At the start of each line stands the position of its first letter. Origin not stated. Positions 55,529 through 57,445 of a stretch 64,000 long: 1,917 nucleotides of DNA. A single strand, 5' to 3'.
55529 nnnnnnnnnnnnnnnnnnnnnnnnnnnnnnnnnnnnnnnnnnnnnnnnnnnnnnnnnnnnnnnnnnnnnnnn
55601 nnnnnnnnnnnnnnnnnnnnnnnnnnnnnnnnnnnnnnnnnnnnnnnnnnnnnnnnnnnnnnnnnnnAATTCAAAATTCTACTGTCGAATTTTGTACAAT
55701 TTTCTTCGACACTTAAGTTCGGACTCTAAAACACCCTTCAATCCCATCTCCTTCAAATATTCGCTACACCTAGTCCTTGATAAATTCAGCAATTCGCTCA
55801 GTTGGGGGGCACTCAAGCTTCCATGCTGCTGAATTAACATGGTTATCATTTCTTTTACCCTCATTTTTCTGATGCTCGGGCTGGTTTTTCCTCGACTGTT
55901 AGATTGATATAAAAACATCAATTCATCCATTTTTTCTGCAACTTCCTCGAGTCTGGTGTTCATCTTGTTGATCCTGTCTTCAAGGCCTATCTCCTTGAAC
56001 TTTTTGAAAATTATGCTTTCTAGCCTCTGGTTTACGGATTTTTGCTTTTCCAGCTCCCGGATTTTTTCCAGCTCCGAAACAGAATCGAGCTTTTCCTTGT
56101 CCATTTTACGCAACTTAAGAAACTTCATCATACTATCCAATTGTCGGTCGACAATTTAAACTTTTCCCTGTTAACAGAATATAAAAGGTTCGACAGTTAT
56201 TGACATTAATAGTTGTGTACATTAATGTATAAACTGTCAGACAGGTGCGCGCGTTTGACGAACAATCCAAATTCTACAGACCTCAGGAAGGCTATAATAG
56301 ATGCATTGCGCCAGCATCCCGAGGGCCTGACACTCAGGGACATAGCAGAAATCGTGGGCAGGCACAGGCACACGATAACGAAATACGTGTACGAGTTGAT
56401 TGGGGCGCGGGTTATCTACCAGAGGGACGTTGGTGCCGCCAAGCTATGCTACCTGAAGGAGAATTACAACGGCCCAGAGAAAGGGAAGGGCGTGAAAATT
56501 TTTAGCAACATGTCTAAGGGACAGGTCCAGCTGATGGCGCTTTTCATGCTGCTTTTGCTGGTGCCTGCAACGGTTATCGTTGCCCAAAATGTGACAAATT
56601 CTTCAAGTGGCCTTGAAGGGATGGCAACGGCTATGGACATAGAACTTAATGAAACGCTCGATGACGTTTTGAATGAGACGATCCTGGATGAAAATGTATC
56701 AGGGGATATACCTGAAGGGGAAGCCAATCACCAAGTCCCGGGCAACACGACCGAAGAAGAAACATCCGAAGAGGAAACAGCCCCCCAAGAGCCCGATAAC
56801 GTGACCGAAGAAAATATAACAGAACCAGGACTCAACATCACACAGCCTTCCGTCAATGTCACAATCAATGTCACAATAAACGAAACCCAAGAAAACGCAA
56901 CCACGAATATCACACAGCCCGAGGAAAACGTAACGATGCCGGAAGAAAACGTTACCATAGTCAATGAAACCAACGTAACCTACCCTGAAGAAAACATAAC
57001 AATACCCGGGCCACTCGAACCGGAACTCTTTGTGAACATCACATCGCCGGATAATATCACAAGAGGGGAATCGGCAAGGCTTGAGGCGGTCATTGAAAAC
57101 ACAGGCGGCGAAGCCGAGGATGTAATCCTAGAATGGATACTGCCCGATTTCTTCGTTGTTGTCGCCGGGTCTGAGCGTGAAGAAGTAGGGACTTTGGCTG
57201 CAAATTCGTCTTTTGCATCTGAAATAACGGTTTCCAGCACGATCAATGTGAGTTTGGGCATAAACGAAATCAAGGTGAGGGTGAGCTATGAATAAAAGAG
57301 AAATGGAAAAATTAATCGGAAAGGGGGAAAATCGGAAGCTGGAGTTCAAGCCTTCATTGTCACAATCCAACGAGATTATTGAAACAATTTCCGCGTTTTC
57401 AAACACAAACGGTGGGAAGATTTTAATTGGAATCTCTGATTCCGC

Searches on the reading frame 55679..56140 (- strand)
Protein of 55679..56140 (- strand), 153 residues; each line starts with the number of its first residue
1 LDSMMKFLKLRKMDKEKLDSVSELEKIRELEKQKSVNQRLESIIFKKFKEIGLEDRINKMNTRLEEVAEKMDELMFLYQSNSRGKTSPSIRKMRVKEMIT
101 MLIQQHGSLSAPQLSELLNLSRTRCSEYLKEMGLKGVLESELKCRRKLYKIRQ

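Call 8: search_protein_families(library=pfam, proteins=[window:55679-56140:-], max_evalue=0.01)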
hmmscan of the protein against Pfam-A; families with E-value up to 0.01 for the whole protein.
window:55679-56140:- (153 aa): 3 families
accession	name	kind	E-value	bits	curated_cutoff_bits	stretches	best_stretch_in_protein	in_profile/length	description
PF13412.12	HTH_24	-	8.1e-07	29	21.9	1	102-138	11-47/48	Winged helix-turn-helix DNA-binding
PF01978.25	TrmB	-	0.0011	19.2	25.6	1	102-150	18-63/68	Sugar-specific transcriptional regulator TrmB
PF08279.18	HTH_11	-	0.0011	19.2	25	1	94-123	1-30/55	HTH domain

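Call 57: search_solved_structures(query=A5, max_evalue=1, show_alignments=1)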
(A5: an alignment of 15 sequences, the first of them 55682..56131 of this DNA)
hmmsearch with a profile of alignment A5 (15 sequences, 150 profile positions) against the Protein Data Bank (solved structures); distinct sequences matched with E-value up to 1: 2.
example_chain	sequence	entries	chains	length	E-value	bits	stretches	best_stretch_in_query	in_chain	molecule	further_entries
1z91_A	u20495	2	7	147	0.3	14.4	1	69-136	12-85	Organic hydroperoxide resistance transcriptional regulator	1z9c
2l4a_A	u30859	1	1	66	0.76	13.1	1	95-136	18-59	Leucine responsive regulatory protein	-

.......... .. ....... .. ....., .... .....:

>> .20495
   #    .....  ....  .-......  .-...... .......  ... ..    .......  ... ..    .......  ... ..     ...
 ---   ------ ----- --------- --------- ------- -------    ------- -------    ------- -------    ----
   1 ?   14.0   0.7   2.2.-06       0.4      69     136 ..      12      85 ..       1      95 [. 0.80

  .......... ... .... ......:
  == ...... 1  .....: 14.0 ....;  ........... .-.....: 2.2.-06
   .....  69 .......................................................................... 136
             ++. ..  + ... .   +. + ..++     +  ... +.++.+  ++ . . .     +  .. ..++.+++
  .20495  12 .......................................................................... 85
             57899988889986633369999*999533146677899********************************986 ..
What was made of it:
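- Tried and rejected: PDB sequence search with the wHTH profile: only marginal MarR/Lrp hits (call 57).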

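Call 58: search_protein_families(library=ncbifam, proteins=[window:55679-56140:-], max_evalue=0.01)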
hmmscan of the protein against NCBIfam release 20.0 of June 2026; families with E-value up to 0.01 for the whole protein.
window:55679-56140:- (153 aa): 1 family
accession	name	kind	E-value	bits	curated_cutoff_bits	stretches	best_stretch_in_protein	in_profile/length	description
NF033788.1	HTH_metalloreg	subfamily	0.00097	18.9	55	1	99-152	16-69/77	metalloregulator ArsR/SmtB family transcription factor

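Call 62: predict_structure(alignment_id=A5)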
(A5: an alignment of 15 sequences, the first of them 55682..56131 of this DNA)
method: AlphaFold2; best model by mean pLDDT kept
length: 150 residues; sequences in the alignment: 15
mean_pLDDT: 78.2   pTM: 0.46
mean pLDDT of the five models: 78.2, 65.6, 64.0, 61.6, 58.5
residues with pLDDT >= 90: 49; 70-90: 56; 50-70: 40; < 50: 5
segments of 3 or more residues with pLDDT < 50: 2-5
pLDDT, mean of each block of 10 residues (from residue 1): 50 55 57 70 80 86 83 63 74 92 94 92 95 93 89
secondary structure, 60 per line:
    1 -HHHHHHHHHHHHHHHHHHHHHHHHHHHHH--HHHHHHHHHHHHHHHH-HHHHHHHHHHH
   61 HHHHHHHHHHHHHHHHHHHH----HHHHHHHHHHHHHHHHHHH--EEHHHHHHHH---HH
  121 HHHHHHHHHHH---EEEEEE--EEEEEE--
elements in order: H2-30 H33-48 H50-80 H85-103 H108-115 H119-131 E135-140 E143-148
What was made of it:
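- Intact protein: helices 2-30, 33-48 and 50-80, then a winged helix with pLDDT above 90 (call 62).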

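Call 78: fold_search(model_id=the predicted structure, library=pdb)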
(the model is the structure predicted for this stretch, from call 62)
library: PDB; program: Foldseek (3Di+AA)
matches with E <= 10: 1552; with E <= 0.001: 0
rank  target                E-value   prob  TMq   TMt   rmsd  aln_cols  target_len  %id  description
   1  3cuo_D                1.2e-03  1.00  0.36  0.56   9.4        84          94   20  Crystal structure of the predicted DNA-binding transcriptional regulator from E. coli (released 2008-06-17)
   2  1u2w_B                1.8e-03  1.00  0.38  0.53  11.4        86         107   15  Crystal Structure of the Staphylococcus aureus pI258 CadC (released 2005-07-12)
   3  3f72_B                2.1e-03  1.00  0.38  0.52  11.0        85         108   15  Crystal Structure of the Staphylococcus aureus pI258 CadC Metal Binding Site 2 Mutant (released 2009-04-07)
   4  6uvu_B                2.5e-03  1.00  0.37  0.47   1.8        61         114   15  Crystal structure of the AntR antimony-specific transcriptional repressor (released 2020-11-04)
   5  5jls                  2.5e-03  1.00  0.39  0.43   6.7        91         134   19  Crystal Structure of Adhesin competence repressor (AdcR) from Streptococcus pyogenes (C-terminally His tagged) (released 2017-05-03)
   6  2zkz_A                3.3e-03  1.00  0.33  0.55   3.7        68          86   25  Crystal structure of the transcriptional repressor PagR of Bacillus anthracis (released 2009-04-07)
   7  6uvu_A                4.0e-03  1.00  0.36  0.48   1.9        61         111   15  Crystal structure of the AntR antimony-specific transcriptional repressor (released 2020-11-04)
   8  1s3j_B                4.2e-03  1.00  0.39  0.41   7.2        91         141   11  X-ray crystal structure of YusO protein from Bacillus subtilis (released 2004-04-13)
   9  2mh2_MODEL_1_A        4.8e-03  1.00  0.35  0.74   2.0        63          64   16  Structural insights into the DNA recognition and protein interaction domains reveal fundamental homologous DNA (released 2014-04-16)
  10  3cuo_C                5.2e-03  1.00  0.33  0.50   9.8        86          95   21  Crystal structure of the predicted DNA-binding transcriptional regulator from E. coli (released 2008-06-17)
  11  2zkz_C                5.9e-03  1.00  0.33  0.55   9.5        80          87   20  Crystal structure of the transcriptional repressor PagR of Bacillus anthracis (released 2009-04-07)
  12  3f72_C                6.3e-03  1.00  0.36  0.51  11.4        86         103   16  Crystal Structure of the Staphylococcus aureus pI258 CadC Metal Binding Site 2 Mutant (released 2009-04-07)
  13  8zde_C                6.7e-03  1.00  0.37  0.40   0.9        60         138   18  Crystal structure of HsmR with DNA bound (released 2025-11-05)
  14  5trd_A                6.7e-03  1.00  0.34  0.24   2.7        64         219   16  Structure of RbkR (Riboflavin Kinase) from Thermoplasma acidophilum determined in complex with CTP and its cognate DNA (released 2016-11-23)
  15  3f22_B                7.1e-03  1.00  0.35  0.82   1.4        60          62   23  Crystal structure of Zalpha in complex with d(CGTACG) (released 2008-12-30)
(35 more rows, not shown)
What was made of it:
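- Tried and rejected: Foldseek gave generic ArsR/MarR winged helices (call 78).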

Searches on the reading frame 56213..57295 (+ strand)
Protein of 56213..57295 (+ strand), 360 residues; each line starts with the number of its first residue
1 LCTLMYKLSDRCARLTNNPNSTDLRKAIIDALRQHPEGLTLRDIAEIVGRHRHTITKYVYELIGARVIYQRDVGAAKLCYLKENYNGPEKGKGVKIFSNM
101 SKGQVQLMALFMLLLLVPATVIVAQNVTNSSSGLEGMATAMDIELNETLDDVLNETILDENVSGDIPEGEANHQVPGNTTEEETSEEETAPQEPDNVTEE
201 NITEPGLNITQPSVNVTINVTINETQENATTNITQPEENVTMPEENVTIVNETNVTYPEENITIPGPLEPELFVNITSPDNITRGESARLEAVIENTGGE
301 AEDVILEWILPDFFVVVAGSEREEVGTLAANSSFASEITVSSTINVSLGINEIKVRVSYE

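Call 8: search_protein_families(library=pfam, proteins=[window:56213-57295:+], max_evalue=0.01)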
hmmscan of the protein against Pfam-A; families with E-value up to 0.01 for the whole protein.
window:56213-57295:+ (360 aa): 4 families
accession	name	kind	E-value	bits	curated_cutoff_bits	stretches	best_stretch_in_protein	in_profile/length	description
PF13384.12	HTH_23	-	0.00013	22.1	24.6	1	23-58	5-37/50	Homeodomain-like domain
PF09339.16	HTH_IclR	-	0.00028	21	22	1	27-71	7-51/52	IclR helix-turn-helix domain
PF25212.1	HVO_A0114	-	0.0038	17.4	27.6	1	22-80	21-78/84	HVO_A0114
PF12802.13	MarR_2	-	0.0071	16.9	27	0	27-73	9-55/61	MarR family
